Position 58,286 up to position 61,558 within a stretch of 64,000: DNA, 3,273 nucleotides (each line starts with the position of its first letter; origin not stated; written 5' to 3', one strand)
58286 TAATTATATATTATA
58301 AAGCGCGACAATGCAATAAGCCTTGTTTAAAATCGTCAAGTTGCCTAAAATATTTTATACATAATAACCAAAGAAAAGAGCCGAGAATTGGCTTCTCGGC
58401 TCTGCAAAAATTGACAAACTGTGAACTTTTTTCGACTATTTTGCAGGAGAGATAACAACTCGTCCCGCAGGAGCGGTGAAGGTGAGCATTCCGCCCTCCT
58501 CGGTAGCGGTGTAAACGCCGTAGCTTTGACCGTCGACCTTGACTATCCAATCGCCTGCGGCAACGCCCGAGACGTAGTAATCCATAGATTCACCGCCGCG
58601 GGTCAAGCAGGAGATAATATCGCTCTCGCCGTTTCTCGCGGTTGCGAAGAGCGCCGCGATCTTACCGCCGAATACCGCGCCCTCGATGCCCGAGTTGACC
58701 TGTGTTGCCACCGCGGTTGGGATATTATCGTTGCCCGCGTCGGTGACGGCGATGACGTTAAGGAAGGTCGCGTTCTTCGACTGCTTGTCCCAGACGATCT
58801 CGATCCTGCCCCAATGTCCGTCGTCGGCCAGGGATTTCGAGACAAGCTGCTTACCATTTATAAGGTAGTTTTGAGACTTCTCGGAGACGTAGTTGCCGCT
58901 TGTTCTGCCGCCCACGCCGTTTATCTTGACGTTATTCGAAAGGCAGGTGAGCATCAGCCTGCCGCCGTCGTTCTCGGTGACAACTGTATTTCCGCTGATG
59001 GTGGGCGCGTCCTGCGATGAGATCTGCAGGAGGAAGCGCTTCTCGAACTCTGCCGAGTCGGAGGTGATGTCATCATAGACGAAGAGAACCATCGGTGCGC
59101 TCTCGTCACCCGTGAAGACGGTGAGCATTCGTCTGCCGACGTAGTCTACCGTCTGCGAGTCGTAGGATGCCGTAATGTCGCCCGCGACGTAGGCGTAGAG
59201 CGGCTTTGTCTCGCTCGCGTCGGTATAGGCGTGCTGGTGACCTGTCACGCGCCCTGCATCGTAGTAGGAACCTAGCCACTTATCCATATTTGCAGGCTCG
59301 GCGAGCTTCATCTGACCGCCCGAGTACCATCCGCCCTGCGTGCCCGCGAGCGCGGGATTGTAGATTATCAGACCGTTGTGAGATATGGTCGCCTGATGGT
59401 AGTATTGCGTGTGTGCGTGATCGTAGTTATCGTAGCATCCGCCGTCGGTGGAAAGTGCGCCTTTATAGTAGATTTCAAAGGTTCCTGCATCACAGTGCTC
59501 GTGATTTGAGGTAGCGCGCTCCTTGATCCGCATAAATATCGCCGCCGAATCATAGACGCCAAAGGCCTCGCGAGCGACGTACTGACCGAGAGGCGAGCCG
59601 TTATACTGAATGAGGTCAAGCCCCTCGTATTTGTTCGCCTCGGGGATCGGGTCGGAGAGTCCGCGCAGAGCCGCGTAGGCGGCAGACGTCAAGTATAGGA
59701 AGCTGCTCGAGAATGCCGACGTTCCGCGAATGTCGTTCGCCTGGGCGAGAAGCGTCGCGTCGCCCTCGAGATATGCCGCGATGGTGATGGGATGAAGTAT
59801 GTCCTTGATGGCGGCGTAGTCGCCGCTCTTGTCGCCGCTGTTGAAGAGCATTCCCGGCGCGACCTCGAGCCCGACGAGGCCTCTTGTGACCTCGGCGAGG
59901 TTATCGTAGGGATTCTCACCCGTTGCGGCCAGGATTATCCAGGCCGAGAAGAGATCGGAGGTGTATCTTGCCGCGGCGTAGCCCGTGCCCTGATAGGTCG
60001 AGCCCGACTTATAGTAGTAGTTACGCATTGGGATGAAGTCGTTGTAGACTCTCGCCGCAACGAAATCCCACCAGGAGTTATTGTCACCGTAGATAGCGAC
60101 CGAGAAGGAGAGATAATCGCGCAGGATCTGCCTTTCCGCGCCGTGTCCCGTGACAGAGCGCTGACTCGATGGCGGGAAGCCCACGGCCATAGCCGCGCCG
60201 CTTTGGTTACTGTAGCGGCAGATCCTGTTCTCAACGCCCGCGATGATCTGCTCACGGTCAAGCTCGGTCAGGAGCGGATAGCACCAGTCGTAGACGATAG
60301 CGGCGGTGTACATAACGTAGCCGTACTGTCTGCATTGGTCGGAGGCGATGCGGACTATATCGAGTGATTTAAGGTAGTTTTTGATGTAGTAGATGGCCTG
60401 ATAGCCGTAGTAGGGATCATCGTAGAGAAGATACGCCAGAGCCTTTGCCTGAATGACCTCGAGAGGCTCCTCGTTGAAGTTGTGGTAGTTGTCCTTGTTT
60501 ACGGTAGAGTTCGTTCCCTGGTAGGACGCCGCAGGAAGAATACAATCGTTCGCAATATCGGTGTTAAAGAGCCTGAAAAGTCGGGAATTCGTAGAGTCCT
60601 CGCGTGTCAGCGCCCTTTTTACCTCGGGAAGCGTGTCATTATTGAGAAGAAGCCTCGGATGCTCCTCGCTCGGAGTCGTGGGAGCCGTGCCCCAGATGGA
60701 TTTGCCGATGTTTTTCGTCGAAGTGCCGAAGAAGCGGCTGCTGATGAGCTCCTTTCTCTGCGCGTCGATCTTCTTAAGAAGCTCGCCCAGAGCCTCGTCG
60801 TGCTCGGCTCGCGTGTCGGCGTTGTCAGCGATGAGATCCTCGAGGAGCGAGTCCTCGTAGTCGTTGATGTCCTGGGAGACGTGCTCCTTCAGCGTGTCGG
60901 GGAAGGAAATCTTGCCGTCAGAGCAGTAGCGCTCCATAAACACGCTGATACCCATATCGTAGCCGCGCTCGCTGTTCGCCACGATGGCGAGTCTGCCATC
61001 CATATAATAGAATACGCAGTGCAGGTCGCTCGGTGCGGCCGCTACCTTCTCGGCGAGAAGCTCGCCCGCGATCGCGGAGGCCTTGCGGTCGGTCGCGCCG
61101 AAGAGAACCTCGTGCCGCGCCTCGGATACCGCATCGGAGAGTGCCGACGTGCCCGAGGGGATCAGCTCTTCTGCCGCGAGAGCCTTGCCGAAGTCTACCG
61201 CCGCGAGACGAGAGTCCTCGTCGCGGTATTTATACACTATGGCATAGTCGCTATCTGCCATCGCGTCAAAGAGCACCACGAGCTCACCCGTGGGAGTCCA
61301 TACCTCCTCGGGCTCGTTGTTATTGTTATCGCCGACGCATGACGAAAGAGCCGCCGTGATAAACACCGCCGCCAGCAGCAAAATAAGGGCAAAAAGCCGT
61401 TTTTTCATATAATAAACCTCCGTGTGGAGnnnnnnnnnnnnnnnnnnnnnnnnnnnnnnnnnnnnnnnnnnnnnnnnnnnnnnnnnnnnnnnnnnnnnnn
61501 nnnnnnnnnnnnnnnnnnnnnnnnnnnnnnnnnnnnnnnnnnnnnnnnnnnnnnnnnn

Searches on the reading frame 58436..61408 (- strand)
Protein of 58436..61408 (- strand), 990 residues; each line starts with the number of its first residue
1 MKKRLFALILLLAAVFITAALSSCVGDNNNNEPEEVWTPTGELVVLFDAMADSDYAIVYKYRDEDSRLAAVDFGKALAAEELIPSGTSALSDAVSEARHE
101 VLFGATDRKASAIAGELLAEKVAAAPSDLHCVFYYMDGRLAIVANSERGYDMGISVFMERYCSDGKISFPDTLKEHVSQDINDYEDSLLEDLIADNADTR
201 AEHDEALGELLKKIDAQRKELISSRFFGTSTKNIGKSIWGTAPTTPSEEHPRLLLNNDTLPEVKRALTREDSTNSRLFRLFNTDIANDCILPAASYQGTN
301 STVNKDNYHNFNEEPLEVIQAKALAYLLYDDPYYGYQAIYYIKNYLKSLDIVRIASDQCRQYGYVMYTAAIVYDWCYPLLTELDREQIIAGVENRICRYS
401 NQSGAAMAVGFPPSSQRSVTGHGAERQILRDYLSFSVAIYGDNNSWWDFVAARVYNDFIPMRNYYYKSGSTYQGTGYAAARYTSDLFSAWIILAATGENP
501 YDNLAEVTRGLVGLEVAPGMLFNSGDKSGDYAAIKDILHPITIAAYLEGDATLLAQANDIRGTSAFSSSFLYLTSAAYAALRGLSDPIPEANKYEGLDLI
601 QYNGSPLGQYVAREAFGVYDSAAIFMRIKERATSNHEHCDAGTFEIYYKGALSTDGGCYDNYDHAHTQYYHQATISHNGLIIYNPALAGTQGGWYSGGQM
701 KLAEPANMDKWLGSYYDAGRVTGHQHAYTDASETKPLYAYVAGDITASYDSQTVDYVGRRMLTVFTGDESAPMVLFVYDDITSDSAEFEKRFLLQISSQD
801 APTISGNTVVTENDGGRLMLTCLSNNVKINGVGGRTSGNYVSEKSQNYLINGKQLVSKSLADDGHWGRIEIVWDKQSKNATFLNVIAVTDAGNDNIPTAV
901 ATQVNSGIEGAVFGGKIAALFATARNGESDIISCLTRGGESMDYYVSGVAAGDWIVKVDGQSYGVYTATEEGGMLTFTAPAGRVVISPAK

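Call 77: search_protein_families(library=pfam, proteins=[window:58436-61408:-], max_evalue=0.0001)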
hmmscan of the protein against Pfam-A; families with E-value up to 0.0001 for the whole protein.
window:58436-61408:- (990 aa): 1 family
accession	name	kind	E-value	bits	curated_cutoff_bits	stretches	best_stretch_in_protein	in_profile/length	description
PF07940.18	Hepar_II_III_C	-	7e-06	26.2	24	1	633-795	36-166/237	Heparinase II/III-like, C-terminal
